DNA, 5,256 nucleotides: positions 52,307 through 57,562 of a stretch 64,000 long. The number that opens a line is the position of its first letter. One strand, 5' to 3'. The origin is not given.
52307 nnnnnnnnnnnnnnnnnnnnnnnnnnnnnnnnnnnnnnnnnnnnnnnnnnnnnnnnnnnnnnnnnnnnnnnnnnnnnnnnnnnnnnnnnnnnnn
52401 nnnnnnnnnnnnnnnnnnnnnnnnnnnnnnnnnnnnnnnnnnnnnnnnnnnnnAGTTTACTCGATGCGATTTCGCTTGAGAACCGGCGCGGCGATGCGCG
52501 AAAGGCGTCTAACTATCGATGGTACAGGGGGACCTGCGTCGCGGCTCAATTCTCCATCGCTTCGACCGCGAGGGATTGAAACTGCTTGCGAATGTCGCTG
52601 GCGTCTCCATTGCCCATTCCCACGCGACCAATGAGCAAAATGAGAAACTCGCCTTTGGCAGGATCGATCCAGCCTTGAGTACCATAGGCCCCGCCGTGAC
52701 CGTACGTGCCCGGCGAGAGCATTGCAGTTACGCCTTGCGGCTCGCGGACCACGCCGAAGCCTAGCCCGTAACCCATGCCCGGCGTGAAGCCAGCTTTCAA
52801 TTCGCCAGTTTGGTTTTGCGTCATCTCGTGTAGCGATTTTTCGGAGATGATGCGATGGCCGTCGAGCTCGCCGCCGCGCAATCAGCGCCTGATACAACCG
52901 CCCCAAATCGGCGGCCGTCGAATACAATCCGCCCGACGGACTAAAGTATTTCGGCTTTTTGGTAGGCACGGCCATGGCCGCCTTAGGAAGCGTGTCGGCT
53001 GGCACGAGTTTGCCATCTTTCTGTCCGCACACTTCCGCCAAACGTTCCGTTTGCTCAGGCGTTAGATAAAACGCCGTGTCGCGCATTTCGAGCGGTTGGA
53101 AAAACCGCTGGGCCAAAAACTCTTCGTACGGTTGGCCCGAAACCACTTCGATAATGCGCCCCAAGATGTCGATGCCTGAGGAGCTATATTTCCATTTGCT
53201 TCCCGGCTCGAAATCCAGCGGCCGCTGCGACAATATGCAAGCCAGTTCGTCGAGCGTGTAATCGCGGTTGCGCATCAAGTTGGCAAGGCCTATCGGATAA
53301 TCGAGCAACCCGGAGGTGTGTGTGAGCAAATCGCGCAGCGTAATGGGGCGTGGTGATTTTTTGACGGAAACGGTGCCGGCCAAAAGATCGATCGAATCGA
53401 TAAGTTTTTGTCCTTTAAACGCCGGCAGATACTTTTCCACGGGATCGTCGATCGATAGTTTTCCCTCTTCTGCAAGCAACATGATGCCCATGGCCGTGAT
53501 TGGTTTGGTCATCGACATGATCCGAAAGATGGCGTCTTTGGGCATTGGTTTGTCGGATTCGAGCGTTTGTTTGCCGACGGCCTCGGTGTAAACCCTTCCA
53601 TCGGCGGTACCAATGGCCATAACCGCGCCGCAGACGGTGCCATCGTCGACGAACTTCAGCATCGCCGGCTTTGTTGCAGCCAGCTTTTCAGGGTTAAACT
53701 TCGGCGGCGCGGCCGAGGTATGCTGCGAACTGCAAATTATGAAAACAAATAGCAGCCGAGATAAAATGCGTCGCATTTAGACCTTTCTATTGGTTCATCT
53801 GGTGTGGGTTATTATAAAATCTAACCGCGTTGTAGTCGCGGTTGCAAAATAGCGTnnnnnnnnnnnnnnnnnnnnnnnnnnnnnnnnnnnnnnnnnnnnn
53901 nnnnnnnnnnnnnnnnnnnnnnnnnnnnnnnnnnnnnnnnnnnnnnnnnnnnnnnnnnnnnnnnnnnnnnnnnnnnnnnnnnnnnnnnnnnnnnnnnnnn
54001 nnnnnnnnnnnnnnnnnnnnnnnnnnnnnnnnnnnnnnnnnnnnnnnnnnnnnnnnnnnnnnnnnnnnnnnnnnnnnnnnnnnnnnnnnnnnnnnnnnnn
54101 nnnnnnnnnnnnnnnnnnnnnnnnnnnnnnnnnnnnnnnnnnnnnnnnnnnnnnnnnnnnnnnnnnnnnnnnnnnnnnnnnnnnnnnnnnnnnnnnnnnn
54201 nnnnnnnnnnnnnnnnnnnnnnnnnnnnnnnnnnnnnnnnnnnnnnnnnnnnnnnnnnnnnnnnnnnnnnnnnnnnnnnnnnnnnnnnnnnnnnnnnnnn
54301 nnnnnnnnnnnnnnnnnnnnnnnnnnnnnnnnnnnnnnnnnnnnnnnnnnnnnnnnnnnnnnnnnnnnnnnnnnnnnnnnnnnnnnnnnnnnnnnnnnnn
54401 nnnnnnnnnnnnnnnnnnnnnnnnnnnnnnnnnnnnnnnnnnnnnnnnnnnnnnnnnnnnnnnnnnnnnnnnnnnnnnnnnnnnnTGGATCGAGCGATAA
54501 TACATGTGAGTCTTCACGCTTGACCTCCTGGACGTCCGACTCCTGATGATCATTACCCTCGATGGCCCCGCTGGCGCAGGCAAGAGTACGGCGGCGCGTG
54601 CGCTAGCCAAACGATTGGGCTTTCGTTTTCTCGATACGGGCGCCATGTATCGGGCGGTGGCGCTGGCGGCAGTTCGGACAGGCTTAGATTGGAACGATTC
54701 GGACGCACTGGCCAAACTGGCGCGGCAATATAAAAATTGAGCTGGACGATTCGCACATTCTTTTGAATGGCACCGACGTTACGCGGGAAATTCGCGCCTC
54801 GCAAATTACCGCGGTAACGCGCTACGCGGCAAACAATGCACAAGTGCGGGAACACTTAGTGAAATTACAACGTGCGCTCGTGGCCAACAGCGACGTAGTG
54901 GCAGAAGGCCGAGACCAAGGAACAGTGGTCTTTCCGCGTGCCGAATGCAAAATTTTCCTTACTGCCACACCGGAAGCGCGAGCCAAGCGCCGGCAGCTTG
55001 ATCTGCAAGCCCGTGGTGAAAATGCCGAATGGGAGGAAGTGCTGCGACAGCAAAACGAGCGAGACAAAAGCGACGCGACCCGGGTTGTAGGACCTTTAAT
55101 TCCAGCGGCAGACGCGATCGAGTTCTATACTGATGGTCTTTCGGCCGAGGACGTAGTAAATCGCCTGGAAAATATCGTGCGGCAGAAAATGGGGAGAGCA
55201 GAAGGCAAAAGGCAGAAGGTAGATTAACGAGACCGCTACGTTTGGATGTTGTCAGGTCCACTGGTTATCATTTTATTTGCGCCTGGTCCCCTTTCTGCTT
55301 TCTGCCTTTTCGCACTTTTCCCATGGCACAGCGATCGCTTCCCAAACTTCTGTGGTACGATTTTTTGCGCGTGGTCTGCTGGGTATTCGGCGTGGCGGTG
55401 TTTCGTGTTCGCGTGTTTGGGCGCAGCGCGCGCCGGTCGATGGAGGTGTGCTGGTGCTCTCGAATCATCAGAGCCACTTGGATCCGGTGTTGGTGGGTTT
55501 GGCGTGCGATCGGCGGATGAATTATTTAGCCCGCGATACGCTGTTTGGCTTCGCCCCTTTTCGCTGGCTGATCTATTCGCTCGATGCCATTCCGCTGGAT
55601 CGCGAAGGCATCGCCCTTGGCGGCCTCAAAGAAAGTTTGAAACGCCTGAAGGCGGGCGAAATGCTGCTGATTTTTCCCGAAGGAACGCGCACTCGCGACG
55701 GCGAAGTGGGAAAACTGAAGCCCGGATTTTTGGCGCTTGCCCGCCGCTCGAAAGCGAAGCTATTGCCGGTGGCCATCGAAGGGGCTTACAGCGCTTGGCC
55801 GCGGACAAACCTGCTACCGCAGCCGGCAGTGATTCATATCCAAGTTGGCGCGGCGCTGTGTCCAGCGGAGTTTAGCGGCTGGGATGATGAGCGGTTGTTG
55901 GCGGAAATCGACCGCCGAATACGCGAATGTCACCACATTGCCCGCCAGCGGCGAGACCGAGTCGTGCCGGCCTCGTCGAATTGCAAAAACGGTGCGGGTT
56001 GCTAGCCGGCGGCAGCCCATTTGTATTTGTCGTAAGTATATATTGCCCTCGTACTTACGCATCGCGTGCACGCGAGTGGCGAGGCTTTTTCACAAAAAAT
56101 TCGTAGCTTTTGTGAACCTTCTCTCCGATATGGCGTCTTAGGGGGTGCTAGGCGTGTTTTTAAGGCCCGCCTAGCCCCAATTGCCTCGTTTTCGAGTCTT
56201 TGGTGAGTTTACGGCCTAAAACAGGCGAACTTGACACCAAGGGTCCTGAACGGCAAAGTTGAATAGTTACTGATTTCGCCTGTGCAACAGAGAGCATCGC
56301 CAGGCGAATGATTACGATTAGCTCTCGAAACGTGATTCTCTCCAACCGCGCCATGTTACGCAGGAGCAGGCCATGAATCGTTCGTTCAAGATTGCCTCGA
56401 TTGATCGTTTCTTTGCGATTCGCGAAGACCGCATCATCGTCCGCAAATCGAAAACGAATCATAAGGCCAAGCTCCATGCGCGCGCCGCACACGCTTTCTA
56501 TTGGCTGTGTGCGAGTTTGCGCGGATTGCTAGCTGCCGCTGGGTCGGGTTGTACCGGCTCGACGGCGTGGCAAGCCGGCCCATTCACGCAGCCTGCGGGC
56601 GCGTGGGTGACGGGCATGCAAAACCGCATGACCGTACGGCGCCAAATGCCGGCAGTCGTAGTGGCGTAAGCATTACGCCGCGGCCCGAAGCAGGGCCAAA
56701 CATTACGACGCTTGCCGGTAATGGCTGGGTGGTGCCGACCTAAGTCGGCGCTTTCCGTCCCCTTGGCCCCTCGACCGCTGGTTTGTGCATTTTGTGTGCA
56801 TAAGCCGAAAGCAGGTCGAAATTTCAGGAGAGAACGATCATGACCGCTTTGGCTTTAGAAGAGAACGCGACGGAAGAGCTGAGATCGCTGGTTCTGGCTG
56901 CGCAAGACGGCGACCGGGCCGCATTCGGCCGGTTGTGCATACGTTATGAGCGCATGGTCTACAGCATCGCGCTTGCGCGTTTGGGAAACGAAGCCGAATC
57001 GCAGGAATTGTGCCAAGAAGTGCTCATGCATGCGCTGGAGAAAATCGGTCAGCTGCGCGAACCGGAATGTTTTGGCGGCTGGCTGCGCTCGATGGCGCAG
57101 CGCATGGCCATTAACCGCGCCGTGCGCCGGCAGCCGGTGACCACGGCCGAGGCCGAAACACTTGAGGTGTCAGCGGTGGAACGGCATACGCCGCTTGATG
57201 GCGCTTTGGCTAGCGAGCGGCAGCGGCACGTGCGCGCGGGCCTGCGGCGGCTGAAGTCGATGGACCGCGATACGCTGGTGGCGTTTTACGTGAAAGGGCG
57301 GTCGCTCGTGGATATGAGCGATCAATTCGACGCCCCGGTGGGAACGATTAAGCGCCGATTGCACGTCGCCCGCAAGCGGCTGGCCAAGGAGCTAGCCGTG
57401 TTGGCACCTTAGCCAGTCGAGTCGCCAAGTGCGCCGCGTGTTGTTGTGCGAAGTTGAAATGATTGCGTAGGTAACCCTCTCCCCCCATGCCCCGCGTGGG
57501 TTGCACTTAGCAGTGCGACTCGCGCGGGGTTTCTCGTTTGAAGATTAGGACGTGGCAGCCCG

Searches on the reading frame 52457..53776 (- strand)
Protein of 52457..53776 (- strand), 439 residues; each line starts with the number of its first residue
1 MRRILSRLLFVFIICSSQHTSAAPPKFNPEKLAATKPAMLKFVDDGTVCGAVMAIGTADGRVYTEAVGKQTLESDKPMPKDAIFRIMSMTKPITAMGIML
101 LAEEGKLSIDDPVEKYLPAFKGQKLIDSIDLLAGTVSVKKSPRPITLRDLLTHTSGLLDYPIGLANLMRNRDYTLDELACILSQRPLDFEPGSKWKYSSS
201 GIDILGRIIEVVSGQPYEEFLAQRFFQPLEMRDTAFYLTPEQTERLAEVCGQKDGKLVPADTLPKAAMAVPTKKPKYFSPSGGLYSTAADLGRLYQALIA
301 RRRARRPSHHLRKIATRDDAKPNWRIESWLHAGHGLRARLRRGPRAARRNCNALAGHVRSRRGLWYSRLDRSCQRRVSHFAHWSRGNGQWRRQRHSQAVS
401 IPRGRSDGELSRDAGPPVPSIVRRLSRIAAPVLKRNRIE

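Call 25: search_protein_families(library=pfam, proteins=[window:52457-53776:-], max_evalue=0.001)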
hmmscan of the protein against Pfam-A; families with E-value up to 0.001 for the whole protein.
window:52457-53776:- (439 aa): 1 family
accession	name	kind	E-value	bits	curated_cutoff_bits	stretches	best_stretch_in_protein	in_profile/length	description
PF00144.29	Beta-lactamase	-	5.2e-60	203.8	27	1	42-311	8-247/329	Beta-lactamase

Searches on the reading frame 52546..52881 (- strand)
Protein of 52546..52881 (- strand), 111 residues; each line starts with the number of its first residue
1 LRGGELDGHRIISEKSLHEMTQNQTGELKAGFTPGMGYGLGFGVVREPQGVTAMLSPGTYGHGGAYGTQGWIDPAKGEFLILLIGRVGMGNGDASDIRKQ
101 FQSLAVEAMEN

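Call 25: search_protein_families(library=pfam, proteins=[window:52546-52881:-], max_evalue=0.001)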
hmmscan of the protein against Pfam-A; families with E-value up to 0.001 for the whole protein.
window:52546-52881:- (111 aa): 1 family
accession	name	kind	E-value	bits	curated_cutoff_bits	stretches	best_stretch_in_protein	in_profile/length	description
PF00144.29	Beta-lactamase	-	3.1e-09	36.9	27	1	6-99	235-323/329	Beta-lactamase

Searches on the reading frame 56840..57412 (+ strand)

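Call 52: search_protein_families(library=pfam, proteins=[window:56840-57412:+], max_evalue=0.0001)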
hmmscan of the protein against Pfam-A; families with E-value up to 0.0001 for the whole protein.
window:56840-57412:+ (190 aa): 2 families
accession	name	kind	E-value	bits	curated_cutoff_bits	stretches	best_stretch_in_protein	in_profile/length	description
PF04542.20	Sigma70_r2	-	8.4e-11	41.9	24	1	35-97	4-68/71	Sigma-70 region 2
PF08281.18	Sigma70_r4_2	-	4.9e-05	23.3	25.7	0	135-181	8-54/54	Sigma-70, region 4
